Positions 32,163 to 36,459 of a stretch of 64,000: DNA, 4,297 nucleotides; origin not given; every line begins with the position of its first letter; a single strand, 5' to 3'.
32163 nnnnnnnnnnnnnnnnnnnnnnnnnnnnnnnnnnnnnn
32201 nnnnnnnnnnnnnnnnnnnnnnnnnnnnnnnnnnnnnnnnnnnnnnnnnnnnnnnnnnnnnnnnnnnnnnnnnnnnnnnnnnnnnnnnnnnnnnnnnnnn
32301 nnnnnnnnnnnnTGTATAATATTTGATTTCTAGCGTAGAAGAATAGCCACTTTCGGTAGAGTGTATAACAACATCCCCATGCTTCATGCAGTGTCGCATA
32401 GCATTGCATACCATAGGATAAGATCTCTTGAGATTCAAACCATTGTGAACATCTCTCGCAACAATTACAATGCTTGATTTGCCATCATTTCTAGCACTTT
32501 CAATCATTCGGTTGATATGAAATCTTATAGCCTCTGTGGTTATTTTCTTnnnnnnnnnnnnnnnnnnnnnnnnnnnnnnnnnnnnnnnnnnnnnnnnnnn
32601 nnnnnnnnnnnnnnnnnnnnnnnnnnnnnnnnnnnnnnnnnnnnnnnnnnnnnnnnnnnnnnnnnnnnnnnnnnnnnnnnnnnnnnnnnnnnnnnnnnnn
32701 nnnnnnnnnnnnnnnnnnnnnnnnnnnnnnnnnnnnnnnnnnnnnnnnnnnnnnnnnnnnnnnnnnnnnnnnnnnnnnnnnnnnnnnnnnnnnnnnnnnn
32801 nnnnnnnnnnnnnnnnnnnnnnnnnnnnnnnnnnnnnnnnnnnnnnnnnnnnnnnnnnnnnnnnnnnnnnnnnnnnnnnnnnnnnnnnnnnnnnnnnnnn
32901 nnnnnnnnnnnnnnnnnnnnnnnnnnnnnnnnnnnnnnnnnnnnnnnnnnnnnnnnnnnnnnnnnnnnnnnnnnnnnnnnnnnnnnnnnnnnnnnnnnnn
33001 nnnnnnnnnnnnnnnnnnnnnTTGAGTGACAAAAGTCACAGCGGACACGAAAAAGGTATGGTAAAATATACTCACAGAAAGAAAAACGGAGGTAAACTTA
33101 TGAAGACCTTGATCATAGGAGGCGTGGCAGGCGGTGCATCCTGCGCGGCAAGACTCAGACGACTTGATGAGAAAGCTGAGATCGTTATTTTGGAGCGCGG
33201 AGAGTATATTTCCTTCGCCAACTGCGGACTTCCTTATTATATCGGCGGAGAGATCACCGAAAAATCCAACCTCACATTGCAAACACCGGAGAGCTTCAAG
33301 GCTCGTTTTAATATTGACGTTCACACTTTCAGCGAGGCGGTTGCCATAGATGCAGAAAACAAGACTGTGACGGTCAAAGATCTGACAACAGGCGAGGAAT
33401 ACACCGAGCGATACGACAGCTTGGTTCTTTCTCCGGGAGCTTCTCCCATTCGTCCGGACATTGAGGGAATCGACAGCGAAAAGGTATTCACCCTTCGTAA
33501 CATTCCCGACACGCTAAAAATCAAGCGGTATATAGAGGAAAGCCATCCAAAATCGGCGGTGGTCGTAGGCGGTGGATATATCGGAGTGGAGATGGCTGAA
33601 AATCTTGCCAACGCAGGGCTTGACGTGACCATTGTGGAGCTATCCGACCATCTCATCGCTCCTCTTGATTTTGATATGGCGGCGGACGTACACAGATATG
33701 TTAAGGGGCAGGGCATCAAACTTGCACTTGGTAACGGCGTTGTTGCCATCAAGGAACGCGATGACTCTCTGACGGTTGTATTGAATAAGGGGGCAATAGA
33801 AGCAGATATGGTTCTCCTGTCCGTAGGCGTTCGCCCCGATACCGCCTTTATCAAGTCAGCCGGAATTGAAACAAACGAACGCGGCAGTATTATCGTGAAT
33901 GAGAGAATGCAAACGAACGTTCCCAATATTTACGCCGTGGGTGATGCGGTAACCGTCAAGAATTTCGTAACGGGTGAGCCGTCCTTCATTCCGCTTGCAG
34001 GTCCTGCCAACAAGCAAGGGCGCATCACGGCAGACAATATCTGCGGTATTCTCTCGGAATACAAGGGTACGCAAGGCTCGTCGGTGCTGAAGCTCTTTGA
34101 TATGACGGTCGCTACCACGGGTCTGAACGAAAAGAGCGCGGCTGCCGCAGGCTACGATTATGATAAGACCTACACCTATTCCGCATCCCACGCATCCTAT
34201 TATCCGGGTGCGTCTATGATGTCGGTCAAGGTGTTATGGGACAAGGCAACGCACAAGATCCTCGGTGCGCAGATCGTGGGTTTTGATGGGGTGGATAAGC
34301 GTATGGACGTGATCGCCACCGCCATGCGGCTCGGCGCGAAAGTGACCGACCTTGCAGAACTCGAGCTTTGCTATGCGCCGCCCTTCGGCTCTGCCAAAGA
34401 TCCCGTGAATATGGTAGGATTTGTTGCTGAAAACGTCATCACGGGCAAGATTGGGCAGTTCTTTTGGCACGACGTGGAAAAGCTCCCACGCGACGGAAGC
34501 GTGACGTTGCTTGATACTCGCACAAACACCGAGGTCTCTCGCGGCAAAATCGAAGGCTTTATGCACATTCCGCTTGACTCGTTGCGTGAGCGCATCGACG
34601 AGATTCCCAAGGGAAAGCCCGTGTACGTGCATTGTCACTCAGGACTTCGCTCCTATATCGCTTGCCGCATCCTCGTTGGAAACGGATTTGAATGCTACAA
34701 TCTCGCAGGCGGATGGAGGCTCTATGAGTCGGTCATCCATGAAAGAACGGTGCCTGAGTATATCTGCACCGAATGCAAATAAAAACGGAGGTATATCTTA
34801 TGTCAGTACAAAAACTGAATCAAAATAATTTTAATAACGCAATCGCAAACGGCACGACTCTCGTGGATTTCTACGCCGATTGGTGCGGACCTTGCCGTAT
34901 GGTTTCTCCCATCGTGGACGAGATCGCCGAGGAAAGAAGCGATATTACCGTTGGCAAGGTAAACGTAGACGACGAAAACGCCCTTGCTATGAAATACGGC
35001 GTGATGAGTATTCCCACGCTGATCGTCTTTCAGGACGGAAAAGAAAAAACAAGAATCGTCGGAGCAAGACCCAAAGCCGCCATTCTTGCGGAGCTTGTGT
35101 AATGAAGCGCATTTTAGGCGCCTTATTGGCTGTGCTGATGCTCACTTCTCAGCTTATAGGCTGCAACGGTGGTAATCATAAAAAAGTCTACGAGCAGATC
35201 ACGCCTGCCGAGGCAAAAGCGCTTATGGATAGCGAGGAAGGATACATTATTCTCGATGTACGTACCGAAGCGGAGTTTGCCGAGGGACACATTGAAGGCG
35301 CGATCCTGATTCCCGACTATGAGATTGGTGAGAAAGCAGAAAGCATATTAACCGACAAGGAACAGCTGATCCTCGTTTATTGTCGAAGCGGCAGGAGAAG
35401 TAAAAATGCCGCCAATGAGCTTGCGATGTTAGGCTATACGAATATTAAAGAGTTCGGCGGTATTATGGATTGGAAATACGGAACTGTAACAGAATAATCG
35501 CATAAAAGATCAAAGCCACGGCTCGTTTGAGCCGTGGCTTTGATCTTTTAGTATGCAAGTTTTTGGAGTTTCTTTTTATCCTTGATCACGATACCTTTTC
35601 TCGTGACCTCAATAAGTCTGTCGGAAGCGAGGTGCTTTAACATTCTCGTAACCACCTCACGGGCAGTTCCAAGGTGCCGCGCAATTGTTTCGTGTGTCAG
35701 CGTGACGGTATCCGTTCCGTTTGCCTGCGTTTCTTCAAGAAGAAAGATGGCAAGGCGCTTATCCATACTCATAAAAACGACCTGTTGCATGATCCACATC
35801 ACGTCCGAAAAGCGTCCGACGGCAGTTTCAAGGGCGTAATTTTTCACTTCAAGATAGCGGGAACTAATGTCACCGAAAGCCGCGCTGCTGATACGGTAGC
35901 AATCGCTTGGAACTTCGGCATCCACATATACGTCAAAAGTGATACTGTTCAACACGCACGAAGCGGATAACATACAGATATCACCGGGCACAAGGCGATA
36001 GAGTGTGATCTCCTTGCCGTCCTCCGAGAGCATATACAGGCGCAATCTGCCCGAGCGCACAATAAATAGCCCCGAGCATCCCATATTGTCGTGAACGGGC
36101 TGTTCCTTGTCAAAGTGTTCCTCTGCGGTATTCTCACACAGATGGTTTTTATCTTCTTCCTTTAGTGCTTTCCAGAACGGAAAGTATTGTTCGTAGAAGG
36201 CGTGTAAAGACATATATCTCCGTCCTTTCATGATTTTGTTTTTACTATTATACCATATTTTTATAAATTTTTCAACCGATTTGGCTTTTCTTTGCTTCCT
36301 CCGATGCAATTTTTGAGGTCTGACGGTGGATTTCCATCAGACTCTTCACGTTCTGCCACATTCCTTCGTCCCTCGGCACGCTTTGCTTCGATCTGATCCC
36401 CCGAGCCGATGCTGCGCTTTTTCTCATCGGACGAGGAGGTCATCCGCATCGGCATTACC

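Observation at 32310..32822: A 137-aa orphan gene has its consensus promoter buried in phased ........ repeats, like an iteron or centromere array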

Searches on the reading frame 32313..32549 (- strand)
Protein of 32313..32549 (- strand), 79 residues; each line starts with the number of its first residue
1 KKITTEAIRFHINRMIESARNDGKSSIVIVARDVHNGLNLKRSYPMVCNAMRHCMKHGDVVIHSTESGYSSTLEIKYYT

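Call 58: predict_structure(alignment_id=A2)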
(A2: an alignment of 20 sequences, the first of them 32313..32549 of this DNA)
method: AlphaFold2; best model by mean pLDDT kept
length: 79 residues; sequences in the alignment: 20
mean_pLDDT: 89.4   pTM: 0.78
mean pLDDT of the five models: 89.4, 88.9, 87.6, 86.7, 86.0
residues with pLDDT >= 90: 53; 70-90: 21; 50-70: 5; < 50: 0
segments of 3 or more residues with pLDDT < 50: none
pLDDT, mean of each block of 10 residues (from residue 1): 85 96 96 90 86 94 78 91
secondary structure, 60 per line:
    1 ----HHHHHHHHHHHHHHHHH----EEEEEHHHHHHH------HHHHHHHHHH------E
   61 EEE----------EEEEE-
elements in order: H5-21 E26-30 H31-37 H44-53 E60-63 E74-78
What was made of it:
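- On Winged-helix DNA-binding domain: AlphaFold2 model of the domain alone, pLDDT 89: H5-21, E26-30, H31-37, H44-53, E60-63, E74-78 (call 58).
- The C-terminal domain modelled alone reaches pLDDT 89 and has winged-helix topology H-S-H-H-S-S (call 58).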

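Call 61: fold_search(model_id=the predicted structure, library=pdb)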
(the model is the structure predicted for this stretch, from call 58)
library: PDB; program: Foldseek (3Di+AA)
matches with E <= 10: 139; with E <= 0.001: 0
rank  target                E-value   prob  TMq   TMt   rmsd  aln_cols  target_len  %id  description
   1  2zqe                  2.7e-01  0.80  0.55  0.54   4.5        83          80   10  Crystal structure of the Smr domain of Thermus thermophilus MutS2 (released 2008-09-30)
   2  4och                  2.7e-01  0.72  0.52  0.50   5.2        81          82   15  Apo structure of Smr domain of MutS2 from Deinococcus radiodurans (released 2014-06-25)
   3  6lbs_E                2.7e-01  0.69  0.54  0.33   4.6        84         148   14  Crystal structure of yeast Stn1 (released 2020-07-15)
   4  3cuq_C                3.6e-01  0.44  0.44  0.25   5.0        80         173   10  Integrated structural and functional model of the human ESCRT-II complex (released 2008-11-04)
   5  6lbs_C                3.8e-01  0.57  0.50  0.31   5.0        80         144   16  Crystal structure of yeast Stn1 (released 2020-07-15)
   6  6r45_A                5.2e-01  0.51  0.50  0.22   6.6        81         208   12  Crystal structure of eukaryotic O-GlcNAcase HAT-like domain (released 2020-04-08)
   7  6lbs_A                6.0e-01  0.47  0.53  0.33   4.7        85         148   16  Crystal structure of yeast Stn1 (released 2020-07-15)
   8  6lbs_B                6.4e-01  0.38  0.48  0.30   4.9        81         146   17  Crystal structure of yeast Stn1 (released 2020-07-15)
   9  9f26_C                7.7e-01  0.51  0.49  0.49   5.1        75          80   15  Crystal structure of the PriS_PriL-Rpa2WH ternary complex from P. abyssi (released 2024-12-04)
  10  6lbs_F                7.7e-01  0.35  0.49  0.30   4.8        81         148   17  Crystal structure of yeast Stn1 (released 2020-07-15)
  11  8c7o_A                7.7e-01  0.33  0.45  0.18   3.7        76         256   13  Unliganded transcriptional pleiotropic repressor CodY from Staphylococcus aureus (released 2023-06-28)
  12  5ey0_B                9.4e-01  0.28  0.44  0.18   4.3        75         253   15  Crystal structure of CodY from Staphylococcus aureus with GTP and Ile (released 2016-09-14)
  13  6r45_B                1.0e+00  0.51  0.55  0.24   6.2        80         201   11  Crystal structure of eukaryotic O-GlcNAcase HAT-like domain (released 2020-04-08)
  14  3key                  1.4e+00  0.41  0.56  0.29   3.8        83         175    6  Crystal structure of S. cerevisiae Stn1 C-terminal (released 2009-12-22)
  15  6lbs_D                1.6e+00  0.30  0.53  0.32   4.0        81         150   17  Crystal structure of yeast Stn1 (released 2020-07-15)
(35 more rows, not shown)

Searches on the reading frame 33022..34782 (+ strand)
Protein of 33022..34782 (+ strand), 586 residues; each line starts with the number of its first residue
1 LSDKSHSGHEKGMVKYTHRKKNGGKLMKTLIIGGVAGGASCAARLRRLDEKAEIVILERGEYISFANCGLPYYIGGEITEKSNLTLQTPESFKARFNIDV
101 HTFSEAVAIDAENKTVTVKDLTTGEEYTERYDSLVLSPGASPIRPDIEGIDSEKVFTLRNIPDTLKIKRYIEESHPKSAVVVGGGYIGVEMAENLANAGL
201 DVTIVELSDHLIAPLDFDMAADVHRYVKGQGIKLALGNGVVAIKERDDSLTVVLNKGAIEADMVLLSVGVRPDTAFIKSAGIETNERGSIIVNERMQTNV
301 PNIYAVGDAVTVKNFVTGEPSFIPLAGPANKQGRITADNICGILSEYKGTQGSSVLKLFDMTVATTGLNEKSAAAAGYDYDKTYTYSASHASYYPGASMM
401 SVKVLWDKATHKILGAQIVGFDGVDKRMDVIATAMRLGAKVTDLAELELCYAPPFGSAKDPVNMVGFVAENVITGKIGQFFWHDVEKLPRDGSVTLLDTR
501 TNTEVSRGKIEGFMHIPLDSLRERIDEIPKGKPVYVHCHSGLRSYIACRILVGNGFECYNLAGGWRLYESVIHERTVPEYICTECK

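Call 10: search_protein_families(library=pfam, proteins=[window:33022-34782:+], max_evalue=0.1)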
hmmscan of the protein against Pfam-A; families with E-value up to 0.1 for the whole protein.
window:33022-34782:+ (586 aa): 18 families
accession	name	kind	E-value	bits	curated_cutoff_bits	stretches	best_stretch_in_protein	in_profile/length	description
PF07992.20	Pyr_redox_2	-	2.7e-65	221.1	26.1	1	28-317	2-278/291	Pyridine nucleotide-disulphide oxidoreductase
PF00070.33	Pyr_redox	-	1.1e-19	71.1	22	1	179-255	2-80/82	Pyridine nucleotide-disulphide oxidoreductase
PF13738.12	Pyr_redox_3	-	4.1e-17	62.8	30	1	92-307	90-305/305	Pyridine nucleotide-disulphide oxidoreductase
PF02852.28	Pyr_redox_dim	-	1e-15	58.3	25.3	1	357-456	5-103/110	Pyridine nucleotide-disulphide oxidoreductase, dimerisation domain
PF00581.25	Rhodanese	-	6.9e-13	49.4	22.2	1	484-568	4-99/102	Rhodanese-like domain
PF13450.12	NAD_binding_8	-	6e-07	30.1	21.9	2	31-64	1-32/68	NAD(P)-binding Rossmann-like domain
PF01266.30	DAO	-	0.0001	22.4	27.9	1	179-206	2-29/353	FAD dependent oxidoreductase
PF02737.24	3HCDH_N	-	0.00091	19.6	22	1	180-229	3-52/180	3-hydroxyacyl-CoA dehydrogenase, NAD binding domain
PF05834.18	Lycopene_cycl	-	0.0025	17.4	23.4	1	180-214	3-39/380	Lycopene cyclase protein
PF03721.20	UDPG_MGDP_dh_N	-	0.0035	17.4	27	1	180-216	4-40/187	UDP-glucose/GDP-mannose dehydrogenase family, NAD binding domain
PF00890.30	FAD_binding_2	-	0.0037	16.9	20.4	0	276-310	367-399/414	FAD binding domain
PF13241.12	NAD_binding_7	-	0.0051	17.8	22.1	1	176-207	7-38/104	Putative NAD(P)-binding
PF13434.12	Lys_Orn_oxgnase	-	0.0094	15.5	21.3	1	95-201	113-213/339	L-lysine 6-monooxygenase/L-ornithine 5-monooxygenase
PF13454.12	NAD_binding_9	-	0.016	15.6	21.8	0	180-208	1-33/155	FAD-NAD(P)-binding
PF02826.25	2-Hacid_dh_C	-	0.024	14.5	25.1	0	169-208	29-68/178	D-isomer specific 2-hydroxyacid dehydrogenase, NAD binding domain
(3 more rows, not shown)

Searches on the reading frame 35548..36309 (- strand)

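Call 10: search_protein_families(library=pfam, proteins=[window:35548-36309:-], max_evalue=0.1)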
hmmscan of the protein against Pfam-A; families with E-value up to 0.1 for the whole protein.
window:35548-36309:- (253 aa): 11 families
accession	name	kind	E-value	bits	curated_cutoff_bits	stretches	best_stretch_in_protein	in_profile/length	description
PF13545.12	HTH_Crp_2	-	8.8e-17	61.3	27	1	184-251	1-70/70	Crp-like helix-turn-helix domain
PF00027.35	cNMP_binding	-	3.8e-09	36.8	27.5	1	74-151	13-88/89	Cyclic nucleotide-binding domain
PF00325.26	Crp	-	6.8e-06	26.1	21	1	203-233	2-32/32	Bacterial regulatory proteins, crp family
PF06628.17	Catalase-rel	-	0.00036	21.1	30.1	0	44-65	13-34/65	Catalase-related immune-responsive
PF12802.13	MarR_2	-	0.013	16.1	27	1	190-237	10-54/61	MarR family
PF08100.18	Dimerisation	-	0.029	14.6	25.6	1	203-239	40-76/93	O-methyltransferase dimerisation domain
PF02082.26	Rrf2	-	0.041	14.5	30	0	200-237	20-57/132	Iron-dependent Transcriptional regulator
PF24270.1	HTH_Cmi2_C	-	0.051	14.3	27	1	165-237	55-122/125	Cmi2, C-terminal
PF01047.28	MarR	-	0.062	13.6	24.6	0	205-237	19-51/59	MarR family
PF02002.24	TFIIE_alpha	-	0.064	13.6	22.9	0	202-238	26-62/105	TFIIE alpha subunit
PF05732.17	RepL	-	0.08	12.9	20.3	0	155-241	26-113/164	Firmicute plasmid replication protein (RepL)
